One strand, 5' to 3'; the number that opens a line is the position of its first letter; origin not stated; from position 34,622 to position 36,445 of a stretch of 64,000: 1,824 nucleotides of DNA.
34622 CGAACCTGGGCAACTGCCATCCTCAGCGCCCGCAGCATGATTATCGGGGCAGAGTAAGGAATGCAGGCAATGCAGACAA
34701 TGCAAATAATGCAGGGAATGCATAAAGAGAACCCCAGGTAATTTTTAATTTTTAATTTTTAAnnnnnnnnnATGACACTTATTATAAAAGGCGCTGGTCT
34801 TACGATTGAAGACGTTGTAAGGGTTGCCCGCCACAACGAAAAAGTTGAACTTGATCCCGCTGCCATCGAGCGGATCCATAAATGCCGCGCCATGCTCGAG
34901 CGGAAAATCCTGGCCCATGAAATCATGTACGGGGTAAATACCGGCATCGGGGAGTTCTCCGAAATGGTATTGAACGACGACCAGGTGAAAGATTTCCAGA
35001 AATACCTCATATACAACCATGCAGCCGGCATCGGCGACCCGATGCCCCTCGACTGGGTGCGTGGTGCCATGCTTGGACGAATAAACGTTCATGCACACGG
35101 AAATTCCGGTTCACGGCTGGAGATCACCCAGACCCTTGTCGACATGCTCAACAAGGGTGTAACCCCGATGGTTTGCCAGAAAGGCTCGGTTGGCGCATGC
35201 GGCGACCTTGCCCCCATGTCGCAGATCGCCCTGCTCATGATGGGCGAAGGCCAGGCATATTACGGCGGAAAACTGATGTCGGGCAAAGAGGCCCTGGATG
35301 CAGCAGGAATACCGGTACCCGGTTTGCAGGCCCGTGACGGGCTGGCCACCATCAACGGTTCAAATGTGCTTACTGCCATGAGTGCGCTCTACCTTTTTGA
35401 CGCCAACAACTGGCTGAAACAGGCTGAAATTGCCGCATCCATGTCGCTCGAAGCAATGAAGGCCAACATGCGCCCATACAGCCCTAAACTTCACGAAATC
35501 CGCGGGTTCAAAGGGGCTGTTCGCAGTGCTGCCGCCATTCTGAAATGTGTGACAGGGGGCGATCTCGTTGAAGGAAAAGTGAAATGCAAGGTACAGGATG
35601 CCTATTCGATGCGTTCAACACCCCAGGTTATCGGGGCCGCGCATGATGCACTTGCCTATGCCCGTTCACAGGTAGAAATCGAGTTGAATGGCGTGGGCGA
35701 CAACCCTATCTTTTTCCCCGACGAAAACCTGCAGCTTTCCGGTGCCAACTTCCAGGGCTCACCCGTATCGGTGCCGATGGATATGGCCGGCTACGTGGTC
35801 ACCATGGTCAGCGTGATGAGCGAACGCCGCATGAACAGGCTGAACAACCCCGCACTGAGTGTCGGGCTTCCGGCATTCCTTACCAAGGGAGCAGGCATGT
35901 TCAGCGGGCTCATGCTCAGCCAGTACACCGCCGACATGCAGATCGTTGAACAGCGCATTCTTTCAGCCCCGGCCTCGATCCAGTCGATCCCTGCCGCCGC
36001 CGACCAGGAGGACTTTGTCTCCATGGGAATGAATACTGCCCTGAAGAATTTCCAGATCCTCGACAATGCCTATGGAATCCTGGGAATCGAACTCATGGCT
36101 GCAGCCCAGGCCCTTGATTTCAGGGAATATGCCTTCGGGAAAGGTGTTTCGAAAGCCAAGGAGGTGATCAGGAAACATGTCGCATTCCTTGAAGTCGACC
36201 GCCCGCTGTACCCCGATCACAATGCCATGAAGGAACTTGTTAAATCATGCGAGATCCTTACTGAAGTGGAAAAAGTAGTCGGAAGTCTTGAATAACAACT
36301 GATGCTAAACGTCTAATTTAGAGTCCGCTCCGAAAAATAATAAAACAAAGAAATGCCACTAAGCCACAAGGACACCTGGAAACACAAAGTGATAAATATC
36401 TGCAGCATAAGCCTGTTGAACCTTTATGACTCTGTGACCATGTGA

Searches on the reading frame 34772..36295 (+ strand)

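Call 81: search_protein_families(library=pfam, proteins=[window:34772-36295:+], max_evalue=0.00001)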
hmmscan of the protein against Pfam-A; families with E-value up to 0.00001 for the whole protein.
window:34772-36295:+ (507 aa): 1 family
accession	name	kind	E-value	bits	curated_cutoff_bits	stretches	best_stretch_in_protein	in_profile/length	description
PF00221.24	Lyase_aromatic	-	6e-159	530.1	27.3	1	10-467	1-465/466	Aromatic amino acid lyase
